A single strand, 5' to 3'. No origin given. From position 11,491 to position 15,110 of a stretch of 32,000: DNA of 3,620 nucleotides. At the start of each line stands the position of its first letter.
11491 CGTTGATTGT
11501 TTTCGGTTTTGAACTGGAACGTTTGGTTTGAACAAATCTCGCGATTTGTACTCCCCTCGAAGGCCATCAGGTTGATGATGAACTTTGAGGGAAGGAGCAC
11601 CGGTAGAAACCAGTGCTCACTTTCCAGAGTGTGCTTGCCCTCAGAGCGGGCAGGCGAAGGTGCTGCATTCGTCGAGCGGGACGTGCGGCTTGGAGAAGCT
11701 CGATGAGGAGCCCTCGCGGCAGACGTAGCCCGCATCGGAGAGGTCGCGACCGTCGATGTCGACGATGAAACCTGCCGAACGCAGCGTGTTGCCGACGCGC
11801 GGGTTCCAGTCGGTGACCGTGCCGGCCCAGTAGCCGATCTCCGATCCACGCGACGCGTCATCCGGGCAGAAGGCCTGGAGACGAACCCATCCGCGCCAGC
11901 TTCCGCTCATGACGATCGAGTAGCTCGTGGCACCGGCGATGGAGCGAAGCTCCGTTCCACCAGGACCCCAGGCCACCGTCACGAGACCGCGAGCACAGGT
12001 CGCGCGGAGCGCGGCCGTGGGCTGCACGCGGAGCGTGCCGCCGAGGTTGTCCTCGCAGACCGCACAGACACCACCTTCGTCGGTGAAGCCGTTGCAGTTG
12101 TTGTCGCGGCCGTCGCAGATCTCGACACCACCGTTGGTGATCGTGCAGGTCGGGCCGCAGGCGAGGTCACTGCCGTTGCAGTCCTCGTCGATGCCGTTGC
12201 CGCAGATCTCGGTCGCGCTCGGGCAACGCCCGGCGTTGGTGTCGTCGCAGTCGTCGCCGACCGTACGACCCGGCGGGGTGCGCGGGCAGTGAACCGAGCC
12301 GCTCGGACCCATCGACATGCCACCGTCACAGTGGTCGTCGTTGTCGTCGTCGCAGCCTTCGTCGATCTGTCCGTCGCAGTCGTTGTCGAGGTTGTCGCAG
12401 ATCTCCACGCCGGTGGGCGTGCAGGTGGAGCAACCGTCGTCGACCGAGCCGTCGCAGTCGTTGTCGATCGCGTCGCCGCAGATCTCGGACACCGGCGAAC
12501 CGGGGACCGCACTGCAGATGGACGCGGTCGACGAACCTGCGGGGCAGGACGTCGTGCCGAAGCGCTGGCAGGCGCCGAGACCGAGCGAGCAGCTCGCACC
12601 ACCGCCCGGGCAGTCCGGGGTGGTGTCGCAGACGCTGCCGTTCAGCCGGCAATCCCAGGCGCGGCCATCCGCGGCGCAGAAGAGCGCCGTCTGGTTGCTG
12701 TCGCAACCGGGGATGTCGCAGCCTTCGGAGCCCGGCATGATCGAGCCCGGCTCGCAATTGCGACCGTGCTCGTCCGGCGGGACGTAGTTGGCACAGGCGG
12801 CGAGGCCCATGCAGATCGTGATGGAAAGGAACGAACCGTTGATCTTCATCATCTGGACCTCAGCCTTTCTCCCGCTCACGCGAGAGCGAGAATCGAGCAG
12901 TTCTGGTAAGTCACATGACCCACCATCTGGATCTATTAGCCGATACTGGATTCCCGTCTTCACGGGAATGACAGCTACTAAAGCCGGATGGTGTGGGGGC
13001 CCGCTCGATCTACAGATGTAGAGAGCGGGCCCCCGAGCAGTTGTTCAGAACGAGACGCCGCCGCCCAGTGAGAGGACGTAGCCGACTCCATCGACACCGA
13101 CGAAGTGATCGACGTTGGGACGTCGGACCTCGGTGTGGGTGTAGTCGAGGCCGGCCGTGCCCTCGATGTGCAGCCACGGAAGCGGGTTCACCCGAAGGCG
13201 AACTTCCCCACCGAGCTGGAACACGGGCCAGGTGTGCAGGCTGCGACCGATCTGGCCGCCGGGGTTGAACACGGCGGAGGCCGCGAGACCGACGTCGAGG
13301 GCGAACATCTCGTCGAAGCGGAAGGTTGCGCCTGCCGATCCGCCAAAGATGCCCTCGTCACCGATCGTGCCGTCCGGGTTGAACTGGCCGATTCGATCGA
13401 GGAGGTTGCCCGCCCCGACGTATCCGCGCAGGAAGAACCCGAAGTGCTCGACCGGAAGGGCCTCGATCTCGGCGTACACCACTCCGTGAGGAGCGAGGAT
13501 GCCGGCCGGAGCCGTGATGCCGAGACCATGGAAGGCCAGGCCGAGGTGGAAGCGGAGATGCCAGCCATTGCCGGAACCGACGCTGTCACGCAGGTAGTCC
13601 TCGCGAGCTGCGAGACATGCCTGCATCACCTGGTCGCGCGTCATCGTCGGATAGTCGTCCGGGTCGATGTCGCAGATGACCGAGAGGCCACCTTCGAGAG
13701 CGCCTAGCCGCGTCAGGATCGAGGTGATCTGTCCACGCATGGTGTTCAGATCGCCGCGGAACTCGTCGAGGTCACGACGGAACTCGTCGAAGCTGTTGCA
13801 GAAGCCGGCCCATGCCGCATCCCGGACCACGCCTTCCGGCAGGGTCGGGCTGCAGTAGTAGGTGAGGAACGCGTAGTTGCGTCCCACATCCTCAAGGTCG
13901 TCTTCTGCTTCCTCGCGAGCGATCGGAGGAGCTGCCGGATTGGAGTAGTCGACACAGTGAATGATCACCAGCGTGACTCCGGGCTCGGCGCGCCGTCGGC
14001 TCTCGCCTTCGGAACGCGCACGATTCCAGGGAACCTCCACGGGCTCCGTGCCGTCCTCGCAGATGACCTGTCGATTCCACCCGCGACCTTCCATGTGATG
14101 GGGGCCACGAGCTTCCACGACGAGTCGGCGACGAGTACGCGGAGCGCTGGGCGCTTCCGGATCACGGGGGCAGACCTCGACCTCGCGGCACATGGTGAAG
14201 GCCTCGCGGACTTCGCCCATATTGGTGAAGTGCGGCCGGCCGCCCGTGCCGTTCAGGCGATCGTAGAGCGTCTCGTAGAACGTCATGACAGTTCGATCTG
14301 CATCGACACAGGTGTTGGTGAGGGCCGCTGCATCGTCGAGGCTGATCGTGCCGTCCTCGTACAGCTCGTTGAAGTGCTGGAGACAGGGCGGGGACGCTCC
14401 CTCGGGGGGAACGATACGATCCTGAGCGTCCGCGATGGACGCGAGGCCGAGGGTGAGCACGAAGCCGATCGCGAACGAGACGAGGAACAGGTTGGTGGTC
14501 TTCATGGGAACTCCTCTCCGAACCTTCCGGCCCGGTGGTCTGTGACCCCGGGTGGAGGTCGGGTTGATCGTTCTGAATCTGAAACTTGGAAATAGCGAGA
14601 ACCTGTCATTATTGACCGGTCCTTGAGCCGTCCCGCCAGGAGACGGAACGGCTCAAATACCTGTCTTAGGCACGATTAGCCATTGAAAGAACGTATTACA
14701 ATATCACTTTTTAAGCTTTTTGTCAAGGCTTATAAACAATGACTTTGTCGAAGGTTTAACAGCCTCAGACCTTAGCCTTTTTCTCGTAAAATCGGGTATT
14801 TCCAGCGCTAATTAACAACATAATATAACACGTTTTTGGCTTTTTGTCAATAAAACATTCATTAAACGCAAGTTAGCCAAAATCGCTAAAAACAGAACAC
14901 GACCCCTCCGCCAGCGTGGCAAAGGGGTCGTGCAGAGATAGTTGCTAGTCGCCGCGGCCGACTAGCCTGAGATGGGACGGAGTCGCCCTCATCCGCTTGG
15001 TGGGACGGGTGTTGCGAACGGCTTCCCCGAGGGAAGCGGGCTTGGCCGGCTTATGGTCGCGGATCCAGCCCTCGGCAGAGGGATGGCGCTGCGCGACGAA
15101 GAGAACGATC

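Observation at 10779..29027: The 9-mer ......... marks the upstream region of GC-rich minus-strand ORFs, including a distant satellite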

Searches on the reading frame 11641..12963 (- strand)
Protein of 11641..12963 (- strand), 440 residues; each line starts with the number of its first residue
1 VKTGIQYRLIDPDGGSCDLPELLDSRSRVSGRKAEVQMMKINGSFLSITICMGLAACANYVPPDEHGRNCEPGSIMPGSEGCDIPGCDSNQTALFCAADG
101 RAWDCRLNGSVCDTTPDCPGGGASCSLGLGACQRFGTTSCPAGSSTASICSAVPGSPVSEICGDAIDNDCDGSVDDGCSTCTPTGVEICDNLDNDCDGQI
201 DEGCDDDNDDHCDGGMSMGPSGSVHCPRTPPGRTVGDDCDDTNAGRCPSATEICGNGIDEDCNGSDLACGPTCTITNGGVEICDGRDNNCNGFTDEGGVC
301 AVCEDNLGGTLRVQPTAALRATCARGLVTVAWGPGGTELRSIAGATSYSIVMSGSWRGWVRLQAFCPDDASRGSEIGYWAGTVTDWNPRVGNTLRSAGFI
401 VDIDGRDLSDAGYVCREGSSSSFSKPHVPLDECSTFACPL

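Call 10: search_protein_families(library=pfam, proteins=[window:11641-12963:-], max_evalue=0.01)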
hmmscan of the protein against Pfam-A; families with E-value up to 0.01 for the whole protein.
window:11641-12963:- (440 aa): 1 family
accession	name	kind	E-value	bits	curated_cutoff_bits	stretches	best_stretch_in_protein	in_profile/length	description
PF11617.13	Cu-binding_MopE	-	2.6e-19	69.6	27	4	238-265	1-27/30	Putative metal-binding motif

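Call 16: search_protein_families(library=ncbifam, proteins=[window:11641-12963:-], max_evalue=0.01)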
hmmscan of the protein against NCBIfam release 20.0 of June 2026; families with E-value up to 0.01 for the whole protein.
window:11641-12963:- (440 aa): 0 families

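Call 17: search_protein_families(library=phrogs, proteins=[window:11641-12963:-], max_evalue=0.01)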
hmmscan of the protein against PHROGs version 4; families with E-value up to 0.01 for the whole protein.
window:11641-12963:- (440 aa): 0 families

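Call 95: search_solved_structures(query=window:11641-12852:-, max_evalue=1)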
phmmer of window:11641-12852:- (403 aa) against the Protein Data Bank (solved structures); distinct sequences matched with E-value up to 1: 0.

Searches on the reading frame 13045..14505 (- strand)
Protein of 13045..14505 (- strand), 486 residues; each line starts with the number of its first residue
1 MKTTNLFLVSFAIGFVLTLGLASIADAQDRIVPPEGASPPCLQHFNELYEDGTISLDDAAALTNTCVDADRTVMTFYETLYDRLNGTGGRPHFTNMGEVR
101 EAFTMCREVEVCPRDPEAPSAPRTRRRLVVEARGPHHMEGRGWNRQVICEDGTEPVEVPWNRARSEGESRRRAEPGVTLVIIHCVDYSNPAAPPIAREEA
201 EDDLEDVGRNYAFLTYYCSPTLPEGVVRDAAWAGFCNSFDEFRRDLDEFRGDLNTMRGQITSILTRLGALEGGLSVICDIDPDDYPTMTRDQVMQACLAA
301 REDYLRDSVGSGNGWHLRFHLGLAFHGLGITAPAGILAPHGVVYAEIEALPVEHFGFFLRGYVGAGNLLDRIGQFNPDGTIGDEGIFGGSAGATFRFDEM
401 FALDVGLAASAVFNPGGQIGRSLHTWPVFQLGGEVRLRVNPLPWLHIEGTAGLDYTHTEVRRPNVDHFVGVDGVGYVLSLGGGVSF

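Call 10: search_protein_families(library=pfam, proteins=[window:13045-14505:-], max_evalue=0.01)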
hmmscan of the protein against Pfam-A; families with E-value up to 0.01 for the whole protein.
window:13045-14505:- (486 aa): 1 family
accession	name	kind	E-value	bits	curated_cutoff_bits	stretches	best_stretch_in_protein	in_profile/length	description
PF13505.12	OMP_b-brl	-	0.0032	18.1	28.7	1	359-475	20-127/175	Outer membrane protein beta-barrel domain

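Call 16: search_protein_families(library=ncbifam, proteins=[window:13045-14505:-], max_evalue=0.01)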
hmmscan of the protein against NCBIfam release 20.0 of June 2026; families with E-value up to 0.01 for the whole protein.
window:13045-14505:- (486 aa): 0 families

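Call 17: search_protein_families(library=phrogs, proteins=[window:13045-14505:-], max_evalue=0.01)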
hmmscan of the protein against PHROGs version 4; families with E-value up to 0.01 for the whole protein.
window:13045-14505:- (486 aa): 0 families

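Call 91: predict_structure(protein=window:13045-14505:-)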
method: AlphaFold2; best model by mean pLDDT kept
length: 486 residues; sequences in the alignment: 1
mean_pLDDT: 35.2   pTM: 0.20
mean pLDDT of the five models: 35.2, 35.0, 31.5, 30.0, 24.9
residues with pLDDT >= 90: 0; 70-90: 0; 50-70: 34; < 50: 452
segments of 3 or more residues with pLDDT < 50: 1-3, 19-36, 54-60, 66-286, 290-486
pLDDT, mean of each block of 10 residues (from residue 1): 50 56 38 51 62 47 46 33 32 31 29 37 33 26 34 35 27 32 41 43 41 40 33 31 35 36 35 33 44 45 36 28 27 24 30 29 31 37 35 31 29 29 27 26 28 29 31 30 26
secondary structure, 60 per line:
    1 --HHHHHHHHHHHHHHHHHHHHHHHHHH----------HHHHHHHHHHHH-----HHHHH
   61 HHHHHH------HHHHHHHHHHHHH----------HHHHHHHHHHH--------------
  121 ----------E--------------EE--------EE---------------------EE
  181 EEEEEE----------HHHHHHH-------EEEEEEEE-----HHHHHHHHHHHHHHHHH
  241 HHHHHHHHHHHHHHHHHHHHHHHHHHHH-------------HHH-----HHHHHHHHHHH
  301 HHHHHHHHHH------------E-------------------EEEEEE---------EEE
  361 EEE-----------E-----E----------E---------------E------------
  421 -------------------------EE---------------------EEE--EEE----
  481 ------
elements in order: H3-28 H39-50 H56-66 H73-85 H96-106 E179-186 H197-203 E211-218 H224-268 H290-310 E343-348 E358-363 E469-471 E474-476

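Call 93: search_solved_structures(query=window:13045-14505:-, max_evalue=1)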
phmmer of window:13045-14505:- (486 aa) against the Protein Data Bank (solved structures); distinct sequences matched with E-value up to 1: 0.

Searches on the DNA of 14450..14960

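Call 44: search_rna_families(source=window, start=14450, end=14960, threshold=evalue, max_evalue=5)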
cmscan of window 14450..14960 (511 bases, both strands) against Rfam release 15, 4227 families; matches with E-value up to 5: 7.
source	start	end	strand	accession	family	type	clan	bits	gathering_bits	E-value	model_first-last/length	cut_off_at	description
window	14721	14934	+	RF02377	SurA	Gene; sRNA;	-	27.1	100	2.1e-05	1-279/279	no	SurA sRNA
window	14674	14767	+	RF01462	rli26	Gene; sRNA;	-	20.3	100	0.6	1-188/188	no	Listeria sRNA rli26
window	14625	14653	-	RF00852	mir-231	Gene; miRNA;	-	18.8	50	0.56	1-80/80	no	mir-231 microRNA precursor family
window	14790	14868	-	RF02296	TtnuCD20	Gene; snRNA; snoRNA; CD-box;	-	18.7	80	1.8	1-66/66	no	Tetrahymena snoRNA TtnuCD20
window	14821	14883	-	RF01227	snoR83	Gene; snRNA; snoRNA; HACA-box;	-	18.2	40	0.82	1-129/129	no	Small nucleolar RNA snoR83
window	14489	14610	+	RF02569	IhtA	Gene; sRNA;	-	15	76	3.4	1-107/107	no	IhtA sRNA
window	14760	14816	-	RF01125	sR4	Gene; snRNA; snoRNA; CD-box;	-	12.6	50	2.8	1-56/56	no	Small nucleolar RNA sR4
